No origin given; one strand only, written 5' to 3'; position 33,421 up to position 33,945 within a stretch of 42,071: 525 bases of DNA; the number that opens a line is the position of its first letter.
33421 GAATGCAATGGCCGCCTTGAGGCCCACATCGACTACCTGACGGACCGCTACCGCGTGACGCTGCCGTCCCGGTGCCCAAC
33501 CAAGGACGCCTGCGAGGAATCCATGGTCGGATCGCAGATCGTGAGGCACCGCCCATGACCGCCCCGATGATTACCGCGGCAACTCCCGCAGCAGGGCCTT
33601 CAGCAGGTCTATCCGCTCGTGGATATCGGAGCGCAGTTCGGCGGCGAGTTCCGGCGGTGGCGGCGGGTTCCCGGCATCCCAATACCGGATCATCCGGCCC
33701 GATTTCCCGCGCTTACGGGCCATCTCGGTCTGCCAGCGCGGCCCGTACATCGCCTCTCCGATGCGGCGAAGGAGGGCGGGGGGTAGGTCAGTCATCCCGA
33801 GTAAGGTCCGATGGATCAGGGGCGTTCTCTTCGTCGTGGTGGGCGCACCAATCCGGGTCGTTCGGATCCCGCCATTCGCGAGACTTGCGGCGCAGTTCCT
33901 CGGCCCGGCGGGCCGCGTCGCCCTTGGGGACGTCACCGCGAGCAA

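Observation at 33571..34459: Oppositely oriented, operator-controlled 3-gene cassette with acr-aca / antirepressor-like architecture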

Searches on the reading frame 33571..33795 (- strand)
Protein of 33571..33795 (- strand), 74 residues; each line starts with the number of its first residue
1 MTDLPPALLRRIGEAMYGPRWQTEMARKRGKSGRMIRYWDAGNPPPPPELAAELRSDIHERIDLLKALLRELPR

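Call 6: search_protein_families(library=pfam, proteins=[window:33571-33795:-], max_evalue=1)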
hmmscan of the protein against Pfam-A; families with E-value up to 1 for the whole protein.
window:33571-33795:- (74 aa): 1 family
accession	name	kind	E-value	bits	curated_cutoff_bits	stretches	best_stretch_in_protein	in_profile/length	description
PF04569.19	DUF591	-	0.088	13.4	27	1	5-43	8-52/55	Protein of unknown function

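Call 7: search_protein_families(library=phrogs, proteins=[window:33571-33795:-], max_evalue=1)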
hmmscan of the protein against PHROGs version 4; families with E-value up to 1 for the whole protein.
window:33571-33795:- (74 aa): 3 families
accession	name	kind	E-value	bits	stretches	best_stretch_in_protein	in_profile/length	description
phrog_12690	-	unknown function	7.5e-07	30.2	1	9-72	107-170/174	-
phrog_3626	-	unknown function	1.2e-06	29.6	1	4-57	10-63/82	-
phrog_12501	-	DNA, RNA and nucleotide metabolism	0.4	11.7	1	9-58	43-93/138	HTH DNA binding protein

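Call 11: search_dna_similar(query=window:33571-33795:-, collection=phages, mode=protein, max_evalue=0.01)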
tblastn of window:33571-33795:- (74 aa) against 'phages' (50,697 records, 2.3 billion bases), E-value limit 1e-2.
Records with a match: 1; places in all: 1; records where one place covers at least 80% of the query: 1.
Best place of each record, by identity: <60% 1.
By first word of the organism name: Acidovorax 1.
By host as written in the record: Acidovorax valerianellae GBBC 3043 1.
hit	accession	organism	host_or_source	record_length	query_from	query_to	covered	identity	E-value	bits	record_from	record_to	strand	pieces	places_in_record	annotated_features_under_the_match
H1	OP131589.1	Acidovorax phage Aval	Acidovorax valerianellae GBBC 3043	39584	8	72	88%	45.6%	4e-5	45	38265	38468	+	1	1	none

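Call 13: get_annotated_region(hit=H1, flank=3000)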
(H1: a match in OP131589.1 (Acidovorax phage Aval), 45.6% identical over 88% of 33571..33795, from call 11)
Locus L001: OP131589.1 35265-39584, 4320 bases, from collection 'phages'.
description: Acidovorax phage Aval, complete genome.
organism: Acidovorax phage Aval (NCBI taxid 2972493)
taxonomy: Viruses; Duplodnaviria; Heunggongvirae; Uroviricota; Caudoviricetes
host: Acidovorax valerianellae GBBC 3043; source: -; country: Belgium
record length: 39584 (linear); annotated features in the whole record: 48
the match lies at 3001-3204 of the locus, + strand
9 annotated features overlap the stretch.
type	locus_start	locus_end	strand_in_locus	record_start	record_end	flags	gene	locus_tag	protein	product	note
CDS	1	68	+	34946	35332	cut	-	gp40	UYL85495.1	methyl-accepting chemotaxis protein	-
CDS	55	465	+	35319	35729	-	-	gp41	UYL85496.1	hypothetical protein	-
CDS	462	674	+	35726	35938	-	-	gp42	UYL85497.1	hypothetical protein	-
CDS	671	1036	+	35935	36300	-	-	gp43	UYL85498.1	lipopolysaccharide assembly protein A domain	-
CDS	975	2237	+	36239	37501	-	-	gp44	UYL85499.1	DNA adenine methylase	-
CDS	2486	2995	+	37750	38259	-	-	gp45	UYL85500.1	hypothetical protein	-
CDS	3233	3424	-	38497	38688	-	-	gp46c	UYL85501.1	hypothetical protein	-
CDS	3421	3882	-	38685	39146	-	-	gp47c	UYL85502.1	hypothetical protein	-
CDS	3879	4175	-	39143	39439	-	-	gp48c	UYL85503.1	hypothetical protein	-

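Call 15: find_homologous_proteins(query=window:33571-33795:-)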
Query window:33571-33795:- (74 aa): 1 proteins with E <= 0.001 among 5 candidates.
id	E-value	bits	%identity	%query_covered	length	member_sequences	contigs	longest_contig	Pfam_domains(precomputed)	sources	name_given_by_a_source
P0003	2.2e-32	128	100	80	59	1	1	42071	-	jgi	-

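Call 38: find_related_loci(query=window:33571-33795:-, collection=viral_contigs, flank=5000)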
Query window:33571-33795:- (74 aa) in viral_contigs; peptide patterns used: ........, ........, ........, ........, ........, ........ (x = any residue, [..] = any of these).
38 stretches matched a pattern; 3 encode a relative of the query (tblastn E <= 1e-3); 3 distinct loci.
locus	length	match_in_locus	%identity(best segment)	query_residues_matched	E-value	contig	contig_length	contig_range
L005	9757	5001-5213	46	4-74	2e-16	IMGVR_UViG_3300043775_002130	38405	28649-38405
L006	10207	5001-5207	46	2-70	2e-14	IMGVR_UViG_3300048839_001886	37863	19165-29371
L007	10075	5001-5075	60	7-31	8e-6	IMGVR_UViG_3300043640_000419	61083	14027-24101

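Call 42: search_solved_structures(query=window:33571-33795:-, max_evalue=10, show_alignments=2)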
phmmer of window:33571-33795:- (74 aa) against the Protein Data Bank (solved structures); distinct sequences matched with E-value up to 10: 27.
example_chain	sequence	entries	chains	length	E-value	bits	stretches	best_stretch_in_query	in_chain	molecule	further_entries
5xg5_A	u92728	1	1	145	0.0032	20.9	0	31-62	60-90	MITSUBA-1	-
3f8u_B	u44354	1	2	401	0.041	17.4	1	31-74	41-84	Tapasin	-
7qng_A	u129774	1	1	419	0.045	17.3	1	31-74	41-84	Tapasin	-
9rcv_B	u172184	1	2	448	0.052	17.1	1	31-74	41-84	Tapasin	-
7tue_D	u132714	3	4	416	0.053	17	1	31-74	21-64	Tapasin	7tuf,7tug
6eny_C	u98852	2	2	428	0.056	17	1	31-74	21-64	Tapasin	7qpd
7ezy_A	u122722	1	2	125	0.064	16.8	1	24-67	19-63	anti-CRISPR-associated Aca2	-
9sqm_D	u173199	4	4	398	0.072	16.6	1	32-74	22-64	Tapasin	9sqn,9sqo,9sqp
9hig_G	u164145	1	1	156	0.49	14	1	6-67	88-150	Small ribosomal subunit protein uS7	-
2rnn_A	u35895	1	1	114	0.5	13.9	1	37-68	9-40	E3 SUMO-protein ligase SIZ1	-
4v4v_AG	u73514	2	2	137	0.67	13.5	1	8-67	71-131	30S ribosomal subunit protein S7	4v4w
7otc_g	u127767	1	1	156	0.79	13.3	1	8-67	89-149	30S ribosomal protein S7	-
6y69_g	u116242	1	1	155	0.79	13.3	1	8-67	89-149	30S ribosomal protein S7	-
3jbu_G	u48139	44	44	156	0.8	13.3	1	8-67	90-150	30S ribosomal protein S7 | Small ribosomal subunit protein uS7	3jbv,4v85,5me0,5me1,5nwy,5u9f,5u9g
9h90_G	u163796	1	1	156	0.81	13.3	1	8-68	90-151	Small ribosomal subunit protein uS7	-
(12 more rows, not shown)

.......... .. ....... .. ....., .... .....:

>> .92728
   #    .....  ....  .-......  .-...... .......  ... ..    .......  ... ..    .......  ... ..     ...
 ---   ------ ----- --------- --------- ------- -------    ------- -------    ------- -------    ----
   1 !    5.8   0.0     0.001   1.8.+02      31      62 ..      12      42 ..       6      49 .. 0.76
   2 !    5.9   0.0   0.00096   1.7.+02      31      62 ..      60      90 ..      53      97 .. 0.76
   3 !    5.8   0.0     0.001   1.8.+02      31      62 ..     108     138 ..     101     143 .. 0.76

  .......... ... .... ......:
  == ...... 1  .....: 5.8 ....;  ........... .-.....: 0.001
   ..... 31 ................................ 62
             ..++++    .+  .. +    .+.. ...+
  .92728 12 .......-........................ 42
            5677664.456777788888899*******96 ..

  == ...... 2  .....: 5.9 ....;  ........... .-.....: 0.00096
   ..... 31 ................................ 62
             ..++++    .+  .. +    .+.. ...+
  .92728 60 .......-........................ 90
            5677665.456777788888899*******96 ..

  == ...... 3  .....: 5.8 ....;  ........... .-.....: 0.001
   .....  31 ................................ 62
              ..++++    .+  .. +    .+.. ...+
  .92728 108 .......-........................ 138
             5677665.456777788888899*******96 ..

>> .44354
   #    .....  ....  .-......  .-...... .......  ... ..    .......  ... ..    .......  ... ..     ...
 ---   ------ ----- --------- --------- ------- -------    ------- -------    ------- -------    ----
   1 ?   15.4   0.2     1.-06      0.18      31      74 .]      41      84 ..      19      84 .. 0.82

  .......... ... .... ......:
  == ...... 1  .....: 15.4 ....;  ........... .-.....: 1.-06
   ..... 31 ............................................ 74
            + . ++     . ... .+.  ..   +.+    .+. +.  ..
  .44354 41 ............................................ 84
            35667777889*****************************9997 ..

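Call 46: search_solved_structures(query=A3, max_evalue=10, show_alignments=3)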
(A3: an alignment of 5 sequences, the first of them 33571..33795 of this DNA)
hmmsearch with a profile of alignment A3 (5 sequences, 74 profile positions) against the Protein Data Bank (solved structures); distinct sequences matched with E-value up to 10: 11.
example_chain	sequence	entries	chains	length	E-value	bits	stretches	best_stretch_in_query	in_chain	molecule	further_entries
7ezy_A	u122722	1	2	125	5.9e-05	26.4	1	19-67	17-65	anti-CRISPR-associated Aca2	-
1s4k_A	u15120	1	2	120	0.0062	20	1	32-73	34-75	putative cytoplasmic protein ydil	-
7b5j_A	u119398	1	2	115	0.063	16.7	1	20-70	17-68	Anti-CRISPR associated (Aca) protein, Aca2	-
8w35_A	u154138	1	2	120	0.068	16.6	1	20-70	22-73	Anti-CRISPR associated (Aca) protein, Aca2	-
7vjo_B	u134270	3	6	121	0.069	16.6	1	20-70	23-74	anti-CRISPR-associated protein Aca2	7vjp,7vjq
5jaa_A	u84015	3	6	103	0.31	14.5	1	22-64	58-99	Antitoxin igA-2 | Antitoxin HigA-2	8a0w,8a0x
5j9i_A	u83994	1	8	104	0.32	14.5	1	22-64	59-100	Antitoxin igA-2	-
8x24_A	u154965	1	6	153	0.35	14.3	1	28-73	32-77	AcrIF25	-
8x0a_A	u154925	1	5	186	0.79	13.2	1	21-46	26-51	Putative mycofactocin biosynthesis transcriptional regulator MftR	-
7pzy_AI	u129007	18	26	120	1.3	12.5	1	31-64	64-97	Ribosomal 60S subunit protein L35A | Ribosomal protein L29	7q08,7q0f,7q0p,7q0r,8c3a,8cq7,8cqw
1ml5_p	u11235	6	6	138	1.4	12.5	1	27-70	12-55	50S RIBOSOMAL PROTEIN L16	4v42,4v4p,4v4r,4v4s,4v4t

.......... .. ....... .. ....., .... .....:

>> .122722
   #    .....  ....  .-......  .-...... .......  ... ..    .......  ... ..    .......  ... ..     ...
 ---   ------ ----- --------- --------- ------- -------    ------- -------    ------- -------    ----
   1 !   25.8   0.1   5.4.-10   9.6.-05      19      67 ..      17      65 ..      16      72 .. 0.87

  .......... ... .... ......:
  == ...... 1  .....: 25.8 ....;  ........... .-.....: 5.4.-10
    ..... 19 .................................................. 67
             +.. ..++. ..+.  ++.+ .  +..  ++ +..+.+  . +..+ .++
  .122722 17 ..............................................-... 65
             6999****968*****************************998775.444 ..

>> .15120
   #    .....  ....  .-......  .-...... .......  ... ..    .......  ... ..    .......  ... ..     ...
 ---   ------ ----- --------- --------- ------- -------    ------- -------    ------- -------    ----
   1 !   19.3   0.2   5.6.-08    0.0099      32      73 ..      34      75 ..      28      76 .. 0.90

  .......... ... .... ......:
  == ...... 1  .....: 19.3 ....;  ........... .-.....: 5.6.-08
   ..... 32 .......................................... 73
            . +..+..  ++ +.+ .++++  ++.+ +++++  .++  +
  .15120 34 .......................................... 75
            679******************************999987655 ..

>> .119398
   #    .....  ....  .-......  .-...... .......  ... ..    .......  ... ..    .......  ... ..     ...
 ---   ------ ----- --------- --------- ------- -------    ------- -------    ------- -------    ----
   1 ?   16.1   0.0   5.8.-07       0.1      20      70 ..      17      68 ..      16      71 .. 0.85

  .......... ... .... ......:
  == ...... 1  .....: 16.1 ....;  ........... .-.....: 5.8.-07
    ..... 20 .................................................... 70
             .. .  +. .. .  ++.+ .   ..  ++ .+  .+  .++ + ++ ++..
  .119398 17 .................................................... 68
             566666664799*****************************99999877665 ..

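Call 47: find_related_loci(query=A3, collection=viral_contigs, flank=5000)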
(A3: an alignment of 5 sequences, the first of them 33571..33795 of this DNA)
Query A3 (74 aa) in viral_contigs; peptide patterns used: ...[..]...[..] (x = any residue, [..] = any of these).
67 stretches matched a pattern; 66 encode a relative of the query (tblastn E <= 1e-3); 66 distinct loci.
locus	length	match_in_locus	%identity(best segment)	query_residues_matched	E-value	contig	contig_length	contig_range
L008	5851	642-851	50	3-72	1e-17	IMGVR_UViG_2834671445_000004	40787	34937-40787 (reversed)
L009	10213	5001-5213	49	4-74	8e-17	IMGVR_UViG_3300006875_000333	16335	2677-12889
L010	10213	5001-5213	49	4-74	8e-17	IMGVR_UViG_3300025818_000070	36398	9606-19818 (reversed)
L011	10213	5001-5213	49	4-74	8e-17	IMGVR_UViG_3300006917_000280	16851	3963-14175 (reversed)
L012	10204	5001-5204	50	7-74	3e-16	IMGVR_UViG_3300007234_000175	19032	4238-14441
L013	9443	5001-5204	50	7-74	3e-16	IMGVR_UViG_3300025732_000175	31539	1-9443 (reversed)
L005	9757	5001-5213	46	4-74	3e-15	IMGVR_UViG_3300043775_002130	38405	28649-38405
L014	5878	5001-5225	47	2-74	9e-15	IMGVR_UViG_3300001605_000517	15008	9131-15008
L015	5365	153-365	42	4-74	7e-14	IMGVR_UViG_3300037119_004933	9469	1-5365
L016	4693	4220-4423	41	1-68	2e-13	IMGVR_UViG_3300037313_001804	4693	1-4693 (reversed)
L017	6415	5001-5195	48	8-72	2e-13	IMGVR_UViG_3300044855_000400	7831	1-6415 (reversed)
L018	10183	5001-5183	44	8-68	3e-13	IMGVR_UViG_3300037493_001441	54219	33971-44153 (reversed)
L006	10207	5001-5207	46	2-70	3e-13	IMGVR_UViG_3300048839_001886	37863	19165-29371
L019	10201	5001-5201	45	8-74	3e-13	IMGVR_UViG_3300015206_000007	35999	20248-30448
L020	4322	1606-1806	43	8-74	4e-13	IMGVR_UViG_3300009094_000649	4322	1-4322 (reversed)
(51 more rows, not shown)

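Call 70: search_protein_families(library=padloc, proteins=[window:33571-33795:-], max_evalue=1)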
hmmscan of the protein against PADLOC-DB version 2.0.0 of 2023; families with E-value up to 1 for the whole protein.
window:33571-33795:- (74 aa): 0 families

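Call 71: search_protein_families(library=ncbifam, proteins=[window:33571-33795:-], max_evalue=1)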
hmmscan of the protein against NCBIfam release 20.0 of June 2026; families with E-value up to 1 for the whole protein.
window:33571-33795:- (74 aa): 0 families

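Call 74: search_solved_structures(query=A5, max_evalue=1, show_alignments=2)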
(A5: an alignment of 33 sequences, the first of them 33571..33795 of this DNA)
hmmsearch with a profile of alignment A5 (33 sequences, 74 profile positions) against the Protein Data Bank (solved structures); distinct sequences matched with E-value up to 1: 22.
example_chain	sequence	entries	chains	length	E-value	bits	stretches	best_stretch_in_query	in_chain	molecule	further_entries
7ezy_A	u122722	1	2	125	2.3e-05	27.6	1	20-72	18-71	anti-CRISPR-associated Aca2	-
1s4k_A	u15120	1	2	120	6.6e-05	26.2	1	29-71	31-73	putative cytoplasmic protein ydil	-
7b5j_A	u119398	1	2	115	0.00014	25.1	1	22-70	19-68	Anti-CRISPR associated (Aca) protein, Aca2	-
8w35_A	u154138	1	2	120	0.00015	25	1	22-70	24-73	Anti-CRISPR associated (Aca) protein, Aca2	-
7vjo_B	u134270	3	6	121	0.00016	25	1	22-70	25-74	anti-CRISPR-associated protein Aca2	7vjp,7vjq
8x24_A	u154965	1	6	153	0.003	20.8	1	26-72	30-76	AcrIF25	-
5jaa_A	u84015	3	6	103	0.027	17.8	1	22-66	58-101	Antitoxin igA-2 | Antitoxin HigA-2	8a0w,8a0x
5j9i_A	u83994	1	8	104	0.028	17.8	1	22-66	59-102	Antitoxin igA-2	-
7xi5_A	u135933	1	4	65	0.14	15.5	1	19-49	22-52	Transcriptional regulator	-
2glo_A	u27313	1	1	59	0.17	15.2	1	19-49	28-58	brinker CG9653-PA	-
4q9u_A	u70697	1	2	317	0.18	15.1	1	23-71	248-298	Rab5 GDP/GTP exchange factor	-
2x48_A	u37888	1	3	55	0.21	14.9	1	20-37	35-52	CAG38821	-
1sq8_A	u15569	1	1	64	0.27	14.6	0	19-45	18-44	dh434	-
9tv9_A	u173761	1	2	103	0.33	14.3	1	22-66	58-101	Antitoxin HigA-2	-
8tac_A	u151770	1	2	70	0.4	14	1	19-55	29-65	DBP48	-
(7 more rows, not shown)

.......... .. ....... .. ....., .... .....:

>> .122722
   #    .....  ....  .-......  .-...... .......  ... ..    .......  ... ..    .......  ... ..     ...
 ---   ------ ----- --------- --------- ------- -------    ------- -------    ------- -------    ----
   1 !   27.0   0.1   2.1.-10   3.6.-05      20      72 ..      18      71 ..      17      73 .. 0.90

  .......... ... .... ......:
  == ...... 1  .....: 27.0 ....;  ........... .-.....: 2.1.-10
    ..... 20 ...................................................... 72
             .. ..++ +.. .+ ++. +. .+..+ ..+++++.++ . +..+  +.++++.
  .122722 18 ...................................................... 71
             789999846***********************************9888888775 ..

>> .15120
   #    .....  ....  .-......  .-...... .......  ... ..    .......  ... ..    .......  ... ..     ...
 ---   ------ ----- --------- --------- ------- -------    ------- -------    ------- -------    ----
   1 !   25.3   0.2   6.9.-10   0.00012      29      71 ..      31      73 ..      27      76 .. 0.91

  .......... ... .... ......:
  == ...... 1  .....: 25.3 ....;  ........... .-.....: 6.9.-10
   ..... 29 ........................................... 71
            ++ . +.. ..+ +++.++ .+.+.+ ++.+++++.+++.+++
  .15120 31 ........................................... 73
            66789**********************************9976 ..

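Call 95: predict_structure(protein=window:33571-33795:-)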
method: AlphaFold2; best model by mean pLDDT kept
length: 74 residues; sequences in the alignment: 1
mean_pLDDT: 70.5   pTM: 0.40
mean pLDDT of the five models: 70.5, 63.8, 62.7, 60.5, 59.4
residues with pLDDT >= 90: 1; 70-90: 43; 50-70: 21; < 50: 9
segments of 3 or more residues with pLDDT < 50: 32-37
pLDDT, mean of each block of 10 residues (from residue 1): 63 76 66 47 70 83 86 77
secondary structure, 60 per line:
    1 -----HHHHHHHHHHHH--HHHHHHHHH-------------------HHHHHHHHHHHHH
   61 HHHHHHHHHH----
elements in order: H6-17 H20-28 H48-70

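Call 97: find_related_loci(query=A5, collection=genome_contigs, flank=3000)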
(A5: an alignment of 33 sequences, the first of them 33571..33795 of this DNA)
Query A5 (74 aa) in genome_contigs; peptide patterns used: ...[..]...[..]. (x = any residue, [..] = any of these).
33 stretches matched a pattern; 31 encode a relative of the query (tblastn E <= 1e-3); 31 distinct loci.
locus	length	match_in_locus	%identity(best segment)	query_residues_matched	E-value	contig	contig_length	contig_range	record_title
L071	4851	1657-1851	48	2-66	4e-15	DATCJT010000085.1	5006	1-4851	MAG TPA_asm: Methylophilaceae bacterium isolate SMAG_U7077 k141_281999, whole genome shotgun sequence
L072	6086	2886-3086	46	8-74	1e-13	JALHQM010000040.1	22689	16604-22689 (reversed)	MAG: Hyphomicrobium sp. isolate bin.89 c_000000009514, whole genome shotgun sequence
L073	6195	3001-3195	40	8-72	3e-13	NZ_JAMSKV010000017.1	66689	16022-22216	Endosaccharibacter trunci strain KSS8 17, whole genome shotgun sequence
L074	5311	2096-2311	44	5-74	4e-13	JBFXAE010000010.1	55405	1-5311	MAG: Hyphomonadaceae bacterium isolate CA_2019_TPBS_203 NODE_3809_length_55405_cov_33.395456_TPBS, whole genome shotgun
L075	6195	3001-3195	46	8-72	8e-13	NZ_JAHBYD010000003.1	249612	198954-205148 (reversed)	MAG: Phenylobacterium sp. isolate ACE_PRO15 PRO15_3, whole genome shotgun sequence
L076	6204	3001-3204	46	7-74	7e-13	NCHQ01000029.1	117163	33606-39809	MAG: Rhodospirillales bacterium 24-66-33 04302015_24_scaffold_99, whole genome shotgun sequence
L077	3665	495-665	47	4-60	8e-12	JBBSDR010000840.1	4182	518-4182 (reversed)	MAG: Gemmatales bacterium isolate LS1_sbin.2 LS1_sbin.2_K_604993_L_4182_cov_9.0000, whole genome shotgun sequence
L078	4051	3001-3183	44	8-68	2e-11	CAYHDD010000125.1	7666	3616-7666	MAG TPA_asm: uncultured Rhodoferax sp. isolate ERP119702_co3_83 genome assembly, contig: NODE_7755_length_7666_cov_11.21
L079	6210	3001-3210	40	3-72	4e-11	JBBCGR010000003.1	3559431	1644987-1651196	MAG: Acetobacteraceae bacterium isolate CoA_maxb_bin.80 s10930.ctg010952l, whole genome shotgun sequence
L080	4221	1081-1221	47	8-54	4e-11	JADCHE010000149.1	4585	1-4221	MAG: Burkholderiales bacterium isolate M025S2SP1A76QC M025S2_149, whole genome shotgun sequence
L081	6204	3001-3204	46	8-72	4e-11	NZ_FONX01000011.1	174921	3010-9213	Paracidovorax wautersii strain DSM 27981, whole genome shotgun sequence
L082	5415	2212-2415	44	8-72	7e-11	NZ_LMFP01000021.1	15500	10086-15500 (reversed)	Pelomonas sp. Root1444 contig_28, whole genome shotgun sequence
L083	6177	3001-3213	39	2-72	9e-11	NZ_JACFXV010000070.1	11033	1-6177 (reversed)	Stappia albiluteola strain F7233 contig_70, whole genome shotgun sequence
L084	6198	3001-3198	41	9-74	8e-11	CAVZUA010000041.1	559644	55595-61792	MAG: uncultured Alphaproteobacteria bacterium isolate MFD04967.bin.1.114 genome assembly, contig: contig_6959, whole gen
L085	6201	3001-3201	43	8-74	1e-10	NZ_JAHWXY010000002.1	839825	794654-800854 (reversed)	Shinella daejeonensis strain JCM 16236 Scaffold2_1, whole genome shotgun sequence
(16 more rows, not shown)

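Call 118: fold_search(model_id=the predicted structure, library=pdb)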
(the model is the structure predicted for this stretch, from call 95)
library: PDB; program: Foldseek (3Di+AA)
matches with E <= 10: 3; with E <= 0.001: 0
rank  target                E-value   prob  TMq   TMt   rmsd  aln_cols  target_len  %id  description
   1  8wdm_C                7.9e+00  0.14  0.36  0.06   2.1        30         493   27  Crystal structure of a novel PU plastic degradation enzyme from Thermaerobacter marianensis (released 2024-09-18)
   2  8yma_A                9.9e+00  0.12  0.36  0.06   2.1        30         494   27  CRYSTAL STRUCTURE OF A NOVEL PU PLASTIC DEGRADATION ENZYME FROM THERMAEROBACTER MARIANENSIS (released 2025-03-12)
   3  8xrz_A                9.9e+00  0.11  0.35  0.06   2.2        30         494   27  Crystal structure of a novel PU plastic degradation enzyme with ligand from Thermaerobacter marianensis (released 2025-01-15)
